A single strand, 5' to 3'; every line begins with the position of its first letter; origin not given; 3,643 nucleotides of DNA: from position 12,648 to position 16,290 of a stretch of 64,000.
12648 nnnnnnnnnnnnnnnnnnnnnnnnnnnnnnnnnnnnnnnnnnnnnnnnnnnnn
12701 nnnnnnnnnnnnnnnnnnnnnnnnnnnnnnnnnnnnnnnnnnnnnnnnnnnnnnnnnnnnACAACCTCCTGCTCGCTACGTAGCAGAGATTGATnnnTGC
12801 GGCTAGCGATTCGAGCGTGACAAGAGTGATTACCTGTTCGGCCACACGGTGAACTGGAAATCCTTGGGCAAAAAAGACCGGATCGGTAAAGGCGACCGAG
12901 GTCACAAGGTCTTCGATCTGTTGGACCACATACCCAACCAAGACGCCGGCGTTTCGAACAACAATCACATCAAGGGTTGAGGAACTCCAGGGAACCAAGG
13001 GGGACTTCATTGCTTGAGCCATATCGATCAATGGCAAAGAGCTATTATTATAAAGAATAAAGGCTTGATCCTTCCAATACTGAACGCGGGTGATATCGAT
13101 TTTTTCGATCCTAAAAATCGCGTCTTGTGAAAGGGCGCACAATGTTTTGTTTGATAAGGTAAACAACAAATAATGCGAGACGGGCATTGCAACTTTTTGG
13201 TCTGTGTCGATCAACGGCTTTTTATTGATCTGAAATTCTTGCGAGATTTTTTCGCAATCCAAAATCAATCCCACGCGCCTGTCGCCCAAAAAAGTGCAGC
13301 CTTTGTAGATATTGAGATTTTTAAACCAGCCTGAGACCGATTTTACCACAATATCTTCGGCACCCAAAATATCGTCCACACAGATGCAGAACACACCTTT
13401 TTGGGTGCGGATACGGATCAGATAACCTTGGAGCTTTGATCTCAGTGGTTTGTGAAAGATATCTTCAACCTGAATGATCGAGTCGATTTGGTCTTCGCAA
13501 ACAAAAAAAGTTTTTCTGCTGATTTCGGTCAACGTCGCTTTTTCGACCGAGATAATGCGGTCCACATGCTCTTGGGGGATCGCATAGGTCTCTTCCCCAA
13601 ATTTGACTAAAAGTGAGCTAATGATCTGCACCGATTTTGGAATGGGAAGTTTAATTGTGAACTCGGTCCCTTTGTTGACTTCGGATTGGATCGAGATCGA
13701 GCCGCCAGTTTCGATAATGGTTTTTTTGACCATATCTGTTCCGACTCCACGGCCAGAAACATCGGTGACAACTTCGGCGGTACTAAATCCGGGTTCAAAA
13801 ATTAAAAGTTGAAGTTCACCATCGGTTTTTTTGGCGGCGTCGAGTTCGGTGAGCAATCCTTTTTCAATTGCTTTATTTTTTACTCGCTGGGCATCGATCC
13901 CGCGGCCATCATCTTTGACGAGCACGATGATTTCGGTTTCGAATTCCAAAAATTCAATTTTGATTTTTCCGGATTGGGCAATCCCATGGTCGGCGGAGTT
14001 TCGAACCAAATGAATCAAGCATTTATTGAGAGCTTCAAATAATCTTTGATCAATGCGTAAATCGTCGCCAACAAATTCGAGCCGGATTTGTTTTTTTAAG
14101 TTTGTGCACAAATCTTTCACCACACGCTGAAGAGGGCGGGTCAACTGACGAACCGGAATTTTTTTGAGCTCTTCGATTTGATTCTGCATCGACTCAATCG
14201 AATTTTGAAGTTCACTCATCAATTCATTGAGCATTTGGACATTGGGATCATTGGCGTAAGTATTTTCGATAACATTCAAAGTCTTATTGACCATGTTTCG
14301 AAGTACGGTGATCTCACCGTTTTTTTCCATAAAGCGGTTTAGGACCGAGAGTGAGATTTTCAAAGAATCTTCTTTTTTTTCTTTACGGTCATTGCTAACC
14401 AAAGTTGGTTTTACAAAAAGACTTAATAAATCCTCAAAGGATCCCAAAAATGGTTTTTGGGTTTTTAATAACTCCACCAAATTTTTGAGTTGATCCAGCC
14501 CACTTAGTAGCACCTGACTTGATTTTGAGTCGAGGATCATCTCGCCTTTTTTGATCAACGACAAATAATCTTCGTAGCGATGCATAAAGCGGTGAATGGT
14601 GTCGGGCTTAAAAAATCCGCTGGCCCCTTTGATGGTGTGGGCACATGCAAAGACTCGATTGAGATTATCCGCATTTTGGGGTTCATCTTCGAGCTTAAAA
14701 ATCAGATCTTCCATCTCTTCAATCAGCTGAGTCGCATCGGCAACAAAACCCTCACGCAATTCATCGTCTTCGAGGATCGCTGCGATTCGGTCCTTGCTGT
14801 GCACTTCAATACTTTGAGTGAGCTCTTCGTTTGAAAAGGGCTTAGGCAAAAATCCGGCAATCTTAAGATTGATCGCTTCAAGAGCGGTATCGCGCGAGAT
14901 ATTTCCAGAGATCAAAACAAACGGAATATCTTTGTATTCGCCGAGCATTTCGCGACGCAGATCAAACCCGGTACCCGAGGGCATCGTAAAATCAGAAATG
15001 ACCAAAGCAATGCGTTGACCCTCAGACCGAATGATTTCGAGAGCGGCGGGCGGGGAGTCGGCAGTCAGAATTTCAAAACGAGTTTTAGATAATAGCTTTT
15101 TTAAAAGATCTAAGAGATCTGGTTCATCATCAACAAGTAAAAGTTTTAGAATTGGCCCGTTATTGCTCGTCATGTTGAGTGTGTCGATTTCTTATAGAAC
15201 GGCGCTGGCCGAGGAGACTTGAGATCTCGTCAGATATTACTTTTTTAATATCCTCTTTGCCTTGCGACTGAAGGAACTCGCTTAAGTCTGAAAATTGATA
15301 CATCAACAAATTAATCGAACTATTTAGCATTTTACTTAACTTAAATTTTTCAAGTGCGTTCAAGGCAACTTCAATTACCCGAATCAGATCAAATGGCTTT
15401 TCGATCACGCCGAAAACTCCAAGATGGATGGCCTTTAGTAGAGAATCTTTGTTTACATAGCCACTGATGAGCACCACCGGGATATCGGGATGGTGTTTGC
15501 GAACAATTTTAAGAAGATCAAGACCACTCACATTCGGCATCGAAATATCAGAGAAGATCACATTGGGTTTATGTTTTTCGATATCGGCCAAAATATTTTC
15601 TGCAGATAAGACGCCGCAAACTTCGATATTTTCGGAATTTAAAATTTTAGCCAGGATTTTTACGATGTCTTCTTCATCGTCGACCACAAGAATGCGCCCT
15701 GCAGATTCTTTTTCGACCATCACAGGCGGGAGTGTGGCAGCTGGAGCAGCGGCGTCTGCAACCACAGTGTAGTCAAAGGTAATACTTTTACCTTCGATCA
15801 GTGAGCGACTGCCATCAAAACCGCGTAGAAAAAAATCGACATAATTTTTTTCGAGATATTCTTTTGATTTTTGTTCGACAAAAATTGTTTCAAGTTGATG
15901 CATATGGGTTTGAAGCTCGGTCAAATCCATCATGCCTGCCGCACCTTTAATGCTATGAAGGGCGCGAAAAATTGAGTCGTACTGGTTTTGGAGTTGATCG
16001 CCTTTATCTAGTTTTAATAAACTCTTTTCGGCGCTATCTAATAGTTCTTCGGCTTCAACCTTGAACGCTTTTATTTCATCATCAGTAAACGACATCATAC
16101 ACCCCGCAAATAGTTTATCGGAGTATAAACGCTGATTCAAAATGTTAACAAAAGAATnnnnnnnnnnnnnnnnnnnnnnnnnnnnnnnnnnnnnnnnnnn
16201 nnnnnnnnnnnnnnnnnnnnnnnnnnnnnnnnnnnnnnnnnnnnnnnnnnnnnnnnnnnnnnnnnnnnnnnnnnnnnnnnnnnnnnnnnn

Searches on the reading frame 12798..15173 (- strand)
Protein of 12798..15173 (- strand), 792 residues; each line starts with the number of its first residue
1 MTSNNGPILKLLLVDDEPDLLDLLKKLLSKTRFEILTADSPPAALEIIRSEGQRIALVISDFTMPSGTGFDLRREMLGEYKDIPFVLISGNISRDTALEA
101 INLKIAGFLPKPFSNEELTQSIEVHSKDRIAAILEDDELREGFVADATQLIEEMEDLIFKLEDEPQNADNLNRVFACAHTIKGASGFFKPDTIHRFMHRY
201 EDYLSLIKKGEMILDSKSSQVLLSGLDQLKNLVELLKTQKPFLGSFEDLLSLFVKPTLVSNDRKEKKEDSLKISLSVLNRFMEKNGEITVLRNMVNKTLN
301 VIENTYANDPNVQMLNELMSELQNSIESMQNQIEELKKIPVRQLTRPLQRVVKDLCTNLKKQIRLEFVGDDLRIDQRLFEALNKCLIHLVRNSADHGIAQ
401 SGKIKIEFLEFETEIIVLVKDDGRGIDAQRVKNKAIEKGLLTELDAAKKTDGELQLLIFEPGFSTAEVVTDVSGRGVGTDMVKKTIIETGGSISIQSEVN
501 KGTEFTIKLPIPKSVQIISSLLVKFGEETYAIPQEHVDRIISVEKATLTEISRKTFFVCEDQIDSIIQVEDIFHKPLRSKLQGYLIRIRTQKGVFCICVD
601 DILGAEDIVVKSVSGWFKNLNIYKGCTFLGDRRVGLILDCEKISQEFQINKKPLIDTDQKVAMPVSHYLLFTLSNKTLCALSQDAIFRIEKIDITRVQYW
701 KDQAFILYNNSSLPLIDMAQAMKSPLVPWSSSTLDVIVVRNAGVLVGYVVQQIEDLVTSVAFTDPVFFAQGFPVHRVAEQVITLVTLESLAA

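Call 68: search_protein_families(library=ncbifam, proteins=[window:12798-15173:-], max_evalue=0.00001)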
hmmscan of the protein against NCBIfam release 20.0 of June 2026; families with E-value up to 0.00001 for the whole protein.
window:12798-15173:- (792 aa): 58 families (the best 25 are shown)
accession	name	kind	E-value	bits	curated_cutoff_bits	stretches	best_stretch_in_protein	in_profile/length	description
NF041336.1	CheA_Halo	equivalog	6.4e-80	269.6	950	2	307-641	322-664/666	chemotaxis protein CheA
NF007835.0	PRK10547.1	equivalog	3e-57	194.7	793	2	262-644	271-657/670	chemotaxis protein CheA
NF046020.1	HisKinCckABruc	equivalog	5.8e-22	77.4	1000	2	10-122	751-863/868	cell cycle histidine kinase CckA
NF053512.1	nitric_RR_NosR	exception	1.1e-17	64.2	400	1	11-124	1-113/422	response regulator c-di-GMP phosphodiesterase, NosR family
NF047793.1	ResRegPgtA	equivalog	9.7e-15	54.3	650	1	10-140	7-135/414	two-component system response regulator PgtA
NF052574.1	HisKinEspCMyxo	equivalog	1.5e-14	53.1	1200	1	9-123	666-780/785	serine histidine kinase EspC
NF046026.1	HisKinCckACaul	equivalog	1.1e-13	50.2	1000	1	10-121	560-671/678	cell cycle histidine kinase CckA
NF011874.0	PRK15347.1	equivalog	1.5e-13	49.7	852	1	9-204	691-893/921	two component system sensor kinase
NF011695.0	PRK15115.1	equivalog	3.1e-13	49.3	763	1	10-152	8-146/445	two-component system response regulator GlrR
NF010076.0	PRK13557.1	subfamily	5.5e-13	48.2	631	1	10-122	417-529/540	histidine kinase famiy protein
NF006900.1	PRK09390.1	equivalog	8e-13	48.4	255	1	12-130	8-124/203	response regulator FixJ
NF045717.1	DVU0259_DivK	exception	1.8e-11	44.3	160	1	10-122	4-112/117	DVU0259 family response regulator domain-containing protein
NF051870.1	NAssimRespRegNtrX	equivalog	2.2e-11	43.3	600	1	10-123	3-116/452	nitrogen assimilation response regulator NtrX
NF045505.1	RR_RssB_Pseudo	equivalog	2.4e-11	43.3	700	1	8-150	5-145/394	two-component system response regulator RssB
TIGR02956.1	TMAO_torS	equivalog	3.3e-11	42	676.5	1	8-125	701-819/967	TMAO reductase system sensor histidine kinase/response regulator TorS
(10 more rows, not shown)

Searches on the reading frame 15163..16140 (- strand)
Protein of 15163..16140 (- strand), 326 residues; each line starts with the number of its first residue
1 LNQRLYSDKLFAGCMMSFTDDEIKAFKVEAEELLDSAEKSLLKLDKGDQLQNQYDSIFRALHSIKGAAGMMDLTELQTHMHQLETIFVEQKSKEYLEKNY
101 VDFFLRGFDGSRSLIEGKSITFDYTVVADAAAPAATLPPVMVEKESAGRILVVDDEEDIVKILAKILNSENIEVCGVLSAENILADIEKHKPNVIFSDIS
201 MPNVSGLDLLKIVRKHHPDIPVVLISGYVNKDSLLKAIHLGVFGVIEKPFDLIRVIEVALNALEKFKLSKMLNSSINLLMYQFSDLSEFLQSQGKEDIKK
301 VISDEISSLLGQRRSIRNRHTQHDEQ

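Call 68: search_protein_families(library=ncbifam, proteins=[window:15163-16140:-], max_evalue=0.00001)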
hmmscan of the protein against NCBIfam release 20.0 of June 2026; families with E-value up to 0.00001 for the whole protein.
window:15163-16140:- (326 aa): 78 families (the best 25 are shown)
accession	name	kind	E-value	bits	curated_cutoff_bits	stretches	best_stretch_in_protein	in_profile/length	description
TIGR01818.1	ntrC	equivalog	6.7e-23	81.2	558.6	1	150-267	1-118/463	nitrogen regulation protein NR(I)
NF051870.1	NAssimRespRegNtrX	equivalog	2.8e-22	79.3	600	1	149-270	3-126/452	nitrogen assimilation response regulator NtrX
NF053512.1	nitric_RR_NosR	exception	2.4e-21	76.2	400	1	150-287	1-139/422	response regulator c-di-GMP phosphodiesterase, NosR family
NF006900.1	PRK09390.1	equivalog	2.5e-21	76.2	255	1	147-288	4-145/203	response regulator FixJ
NF008469.0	PRK11361.1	equivalog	3.7e-19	68.7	714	1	147-264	4-121/461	acetoacetate metabolism transcriptional regulator AtoC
NF008176.1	PRK10923.1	equivalog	5.5e-19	68.1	620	1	147-266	3-122/469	nitrogen regulation protein NR(I)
NF047793.1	ResRegPgtA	equivalog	3.1e-17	62.5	650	1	148-265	6-123/414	two-component system response regulator PgtA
NF007969.0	PRK10693.1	equivalog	9.6e-16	57.7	329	1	148-277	8-134/337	two-component system response regulator RssB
NF053854.1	RespRegPhoBBctds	equivalog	1.3e-15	57.4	270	1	150-260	1-112/225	two-component system response regulator PhoB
NF001965.0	PRK00742.1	subfamily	1.6e-15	57.2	293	1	149-254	5-113/357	chemotaxis-specific protein-glutamate methyltransferase CheB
NF046026.1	HisKinCckACaul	equivalog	5e-15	54.7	1000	1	143-232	554-645/678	cell cycle histidine kinase CckA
NF045505.1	RR_RssB_Pseudo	equivalog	1.1e-14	54.3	700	1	147-268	5-127/394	two-component system response regulator RssB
NF033117.2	vanR_ACDEGLN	exception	1.9e-14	53.8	350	1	150-270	1-120/226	VanR-ABDEGLN family response regulator transcription factor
NF010076.0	PRK13557.1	subfamily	2.9e-14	52.4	631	1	116-261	384-534/540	histidine kinase famiy protein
NF045717.1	DVU0259_DivK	exception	4.7e-14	52.5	160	1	149-262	4-115/117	DVU0259 family response regulator domain-containing protein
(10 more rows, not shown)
